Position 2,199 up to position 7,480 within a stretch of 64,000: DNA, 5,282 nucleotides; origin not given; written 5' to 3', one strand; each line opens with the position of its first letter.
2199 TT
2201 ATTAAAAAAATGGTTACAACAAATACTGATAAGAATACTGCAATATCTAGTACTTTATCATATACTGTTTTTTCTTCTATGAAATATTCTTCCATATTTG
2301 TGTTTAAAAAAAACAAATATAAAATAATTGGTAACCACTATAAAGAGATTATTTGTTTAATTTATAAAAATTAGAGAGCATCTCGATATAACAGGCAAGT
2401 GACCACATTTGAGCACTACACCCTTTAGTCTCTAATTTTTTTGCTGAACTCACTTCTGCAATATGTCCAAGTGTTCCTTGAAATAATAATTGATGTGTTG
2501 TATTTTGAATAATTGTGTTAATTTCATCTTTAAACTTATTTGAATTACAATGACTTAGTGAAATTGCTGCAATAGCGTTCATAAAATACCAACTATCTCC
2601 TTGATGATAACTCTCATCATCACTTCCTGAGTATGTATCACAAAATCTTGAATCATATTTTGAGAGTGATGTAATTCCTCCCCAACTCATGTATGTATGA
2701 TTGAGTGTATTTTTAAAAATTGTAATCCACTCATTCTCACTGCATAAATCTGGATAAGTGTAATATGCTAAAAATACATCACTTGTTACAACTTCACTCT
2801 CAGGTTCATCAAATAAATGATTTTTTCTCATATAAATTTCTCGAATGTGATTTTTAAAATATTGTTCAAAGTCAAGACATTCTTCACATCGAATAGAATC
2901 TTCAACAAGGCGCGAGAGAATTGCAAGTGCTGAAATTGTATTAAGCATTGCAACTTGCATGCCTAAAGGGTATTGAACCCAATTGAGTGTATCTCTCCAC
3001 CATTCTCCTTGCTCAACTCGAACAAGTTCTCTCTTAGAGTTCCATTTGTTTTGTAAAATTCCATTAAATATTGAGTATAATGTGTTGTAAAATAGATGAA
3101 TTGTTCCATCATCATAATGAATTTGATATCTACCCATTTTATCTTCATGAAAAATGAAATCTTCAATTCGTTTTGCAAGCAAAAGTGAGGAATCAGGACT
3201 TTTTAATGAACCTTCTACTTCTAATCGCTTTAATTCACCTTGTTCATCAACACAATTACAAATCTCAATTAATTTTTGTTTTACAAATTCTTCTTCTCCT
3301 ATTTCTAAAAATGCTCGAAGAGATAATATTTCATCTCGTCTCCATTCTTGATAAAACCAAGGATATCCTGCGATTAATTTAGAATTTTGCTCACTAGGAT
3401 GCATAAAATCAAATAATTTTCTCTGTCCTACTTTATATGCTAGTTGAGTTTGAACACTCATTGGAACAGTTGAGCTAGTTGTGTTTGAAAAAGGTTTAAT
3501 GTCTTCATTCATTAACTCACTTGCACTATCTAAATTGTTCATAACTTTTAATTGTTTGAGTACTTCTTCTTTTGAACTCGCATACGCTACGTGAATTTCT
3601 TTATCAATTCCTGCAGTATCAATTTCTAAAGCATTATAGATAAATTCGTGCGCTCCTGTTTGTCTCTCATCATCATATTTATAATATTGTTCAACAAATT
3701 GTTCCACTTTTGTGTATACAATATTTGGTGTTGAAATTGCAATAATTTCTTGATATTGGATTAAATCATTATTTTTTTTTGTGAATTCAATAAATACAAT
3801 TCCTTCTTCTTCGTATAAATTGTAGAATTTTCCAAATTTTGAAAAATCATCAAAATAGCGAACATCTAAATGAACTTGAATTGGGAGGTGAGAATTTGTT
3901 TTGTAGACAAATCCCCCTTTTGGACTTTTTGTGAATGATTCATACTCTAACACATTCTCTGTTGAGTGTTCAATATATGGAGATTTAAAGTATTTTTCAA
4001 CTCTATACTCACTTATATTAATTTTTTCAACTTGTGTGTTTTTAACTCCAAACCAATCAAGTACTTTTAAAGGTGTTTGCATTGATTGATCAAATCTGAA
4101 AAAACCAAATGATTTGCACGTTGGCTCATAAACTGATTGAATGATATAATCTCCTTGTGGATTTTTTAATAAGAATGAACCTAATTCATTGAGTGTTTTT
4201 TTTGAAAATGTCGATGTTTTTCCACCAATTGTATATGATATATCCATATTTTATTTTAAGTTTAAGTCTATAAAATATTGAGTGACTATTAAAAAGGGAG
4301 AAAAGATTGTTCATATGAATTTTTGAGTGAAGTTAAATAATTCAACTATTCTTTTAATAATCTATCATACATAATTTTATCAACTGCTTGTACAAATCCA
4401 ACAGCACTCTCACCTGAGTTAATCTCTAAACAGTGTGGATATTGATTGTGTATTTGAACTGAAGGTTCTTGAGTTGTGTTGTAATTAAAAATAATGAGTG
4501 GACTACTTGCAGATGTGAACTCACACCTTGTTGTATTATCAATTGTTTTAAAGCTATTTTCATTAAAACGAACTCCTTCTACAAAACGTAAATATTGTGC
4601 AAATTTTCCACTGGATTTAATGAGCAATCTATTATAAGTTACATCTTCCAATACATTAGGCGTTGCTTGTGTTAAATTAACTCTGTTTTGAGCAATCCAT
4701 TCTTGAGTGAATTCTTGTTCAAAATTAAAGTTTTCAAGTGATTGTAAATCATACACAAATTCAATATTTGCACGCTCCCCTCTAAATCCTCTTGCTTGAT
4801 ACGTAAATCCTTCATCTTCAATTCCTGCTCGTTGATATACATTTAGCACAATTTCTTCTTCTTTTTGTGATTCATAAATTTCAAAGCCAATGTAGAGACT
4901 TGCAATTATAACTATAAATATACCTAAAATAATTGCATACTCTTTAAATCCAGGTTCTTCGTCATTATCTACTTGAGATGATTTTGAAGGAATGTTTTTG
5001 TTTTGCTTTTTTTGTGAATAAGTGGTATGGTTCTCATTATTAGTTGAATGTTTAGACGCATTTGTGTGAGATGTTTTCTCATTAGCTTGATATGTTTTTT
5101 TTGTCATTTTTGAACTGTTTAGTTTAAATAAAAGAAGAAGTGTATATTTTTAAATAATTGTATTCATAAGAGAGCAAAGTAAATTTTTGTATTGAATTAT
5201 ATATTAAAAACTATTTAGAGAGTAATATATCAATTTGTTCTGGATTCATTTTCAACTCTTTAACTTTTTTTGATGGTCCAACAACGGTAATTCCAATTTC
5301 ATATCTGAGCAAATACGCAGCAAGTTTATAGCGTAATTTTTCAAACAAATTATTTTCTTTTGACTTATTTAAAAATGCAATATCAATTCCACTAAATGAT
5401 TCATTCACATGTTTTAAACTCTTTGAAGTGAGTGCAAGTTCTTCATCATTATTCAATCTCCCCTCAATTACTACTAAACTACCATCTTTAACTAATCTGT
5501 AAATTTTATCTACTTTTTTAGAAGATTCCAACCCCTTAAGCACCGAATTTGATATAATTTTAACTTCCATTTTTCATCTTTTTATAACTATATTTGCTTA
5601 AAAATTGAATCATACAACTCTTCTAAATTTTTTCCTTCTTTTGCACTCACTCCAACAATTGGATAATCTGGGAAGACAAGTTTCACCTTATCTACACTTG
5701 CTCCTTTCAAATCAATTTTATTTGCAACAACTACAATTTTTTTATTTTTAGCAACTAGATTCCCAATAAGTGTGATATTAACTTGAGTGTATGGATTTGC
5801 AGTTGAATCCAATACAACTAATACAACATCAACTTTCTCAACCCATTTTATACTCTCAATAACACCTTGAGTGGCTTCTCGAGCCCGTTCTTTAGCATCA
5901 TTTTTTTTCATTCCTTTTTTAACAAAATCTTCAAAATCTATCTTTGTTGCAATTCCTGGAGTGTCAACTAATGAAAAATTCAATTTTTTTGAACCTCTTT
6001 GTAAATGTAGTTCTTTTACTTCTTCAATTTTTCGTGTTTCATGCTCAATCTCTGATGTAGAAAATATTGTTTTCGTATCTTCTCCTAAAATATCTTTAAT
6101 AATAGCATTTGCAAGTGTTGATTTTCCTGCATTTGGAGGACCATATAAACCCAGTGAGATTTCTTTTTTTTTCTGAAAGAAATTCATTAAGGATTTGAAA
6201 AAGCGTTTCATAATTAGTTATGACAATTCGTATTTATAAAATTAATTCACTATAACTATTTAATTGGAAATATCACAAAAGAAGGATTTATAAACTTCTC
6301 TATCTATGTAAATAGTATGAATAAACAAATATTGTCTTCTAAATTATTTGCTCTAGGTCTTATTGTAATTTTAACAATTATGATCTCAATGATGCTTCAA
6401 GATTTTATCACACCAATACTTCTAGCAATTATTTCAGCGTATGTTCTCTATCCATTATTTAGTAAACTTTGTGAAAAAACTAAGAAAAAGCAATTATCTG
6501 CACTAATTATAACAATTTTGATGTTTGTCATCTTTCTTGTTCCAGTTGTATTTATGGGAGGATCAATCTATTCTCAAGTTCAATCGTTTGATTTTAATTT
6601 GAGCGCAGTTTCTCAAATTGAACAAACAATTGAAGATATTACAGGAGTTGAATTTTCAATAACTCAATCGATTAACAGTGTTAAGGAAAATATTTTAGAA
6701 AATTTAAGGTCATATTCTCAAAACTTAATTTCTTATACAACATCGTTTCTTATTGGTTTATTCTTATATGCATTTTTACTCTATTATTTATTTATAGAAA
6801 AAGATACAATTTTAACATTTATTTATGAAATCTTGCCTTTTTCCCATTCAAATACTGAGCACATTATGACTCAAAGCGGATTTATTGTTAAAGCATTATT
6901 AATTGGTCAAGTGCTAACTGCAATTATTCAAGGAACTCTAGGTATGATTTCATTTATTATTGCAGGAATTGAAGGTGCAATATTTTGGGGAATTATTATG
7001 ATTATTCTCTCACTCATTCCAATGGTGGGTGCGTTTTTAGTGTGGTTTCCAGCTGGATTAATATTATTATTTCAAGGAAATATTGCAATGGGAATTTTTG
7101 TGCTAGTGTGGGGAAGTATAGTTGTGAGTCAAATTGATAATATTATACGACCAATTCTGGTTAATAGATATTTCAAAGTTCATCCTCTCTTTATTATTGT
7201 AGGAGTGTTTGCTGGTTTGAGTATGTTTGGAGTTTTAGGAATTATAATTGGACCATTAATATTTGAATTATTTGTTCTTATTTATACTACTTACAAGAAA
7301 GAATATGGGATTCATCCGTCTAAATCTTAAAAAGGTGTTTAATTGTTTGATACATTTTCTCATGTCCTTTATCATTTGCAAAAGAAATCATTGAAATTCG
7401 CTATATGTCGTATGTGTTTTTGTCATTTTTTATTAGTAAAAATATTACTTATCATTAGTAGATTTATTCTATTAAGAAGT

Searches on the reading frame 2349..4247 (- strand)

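Call 71: search_protein_families(library=pfam, proteins=[window:2349-4247:-], max_evalue=0.001)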
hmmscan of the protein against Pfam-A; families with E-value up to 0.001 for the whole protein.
window:2349-4247:- (632 aa): 1 family
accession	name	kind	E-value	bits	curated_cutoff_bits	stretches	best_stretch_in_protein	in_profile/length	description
PF06202.20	GDE_C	-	2.1e-19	70.2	21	1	459-621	201-366/367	Amylo-alpha-1,6-glucosidase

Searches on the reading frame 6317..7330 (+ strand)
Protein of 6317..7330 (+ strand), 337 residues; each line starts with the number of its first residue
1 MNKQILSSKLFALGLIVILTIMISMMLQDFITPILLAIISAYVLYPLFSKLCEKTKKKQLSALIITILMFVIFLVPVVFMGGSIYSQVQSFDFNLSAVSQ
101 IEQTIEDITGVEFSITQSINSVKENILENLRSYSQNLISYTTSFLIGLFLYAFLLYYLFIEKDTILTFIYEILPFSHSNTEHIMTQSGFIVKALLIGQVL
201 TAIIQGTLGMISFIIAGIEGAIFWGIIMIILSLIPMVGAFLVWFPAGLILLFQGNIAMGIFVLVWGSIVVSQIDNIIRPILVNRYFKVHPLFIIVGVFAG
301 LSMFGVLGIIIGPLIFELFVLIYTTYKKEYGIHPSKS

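Call 71: search_protein_families(library=pfam, proteins=[window:6317-7330:+], max_evalue=0.001)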
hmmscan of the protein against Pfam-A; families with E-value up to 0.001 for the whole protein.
window:6317-7330:+ (337 aa): 1 family
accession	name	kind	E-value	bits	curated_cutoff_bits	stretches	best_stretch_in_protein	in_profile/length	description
PF01594.21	AI-2E_transport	-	1.6e-50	172.6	34.3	1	13-326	4-326/327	AI-2E family transporter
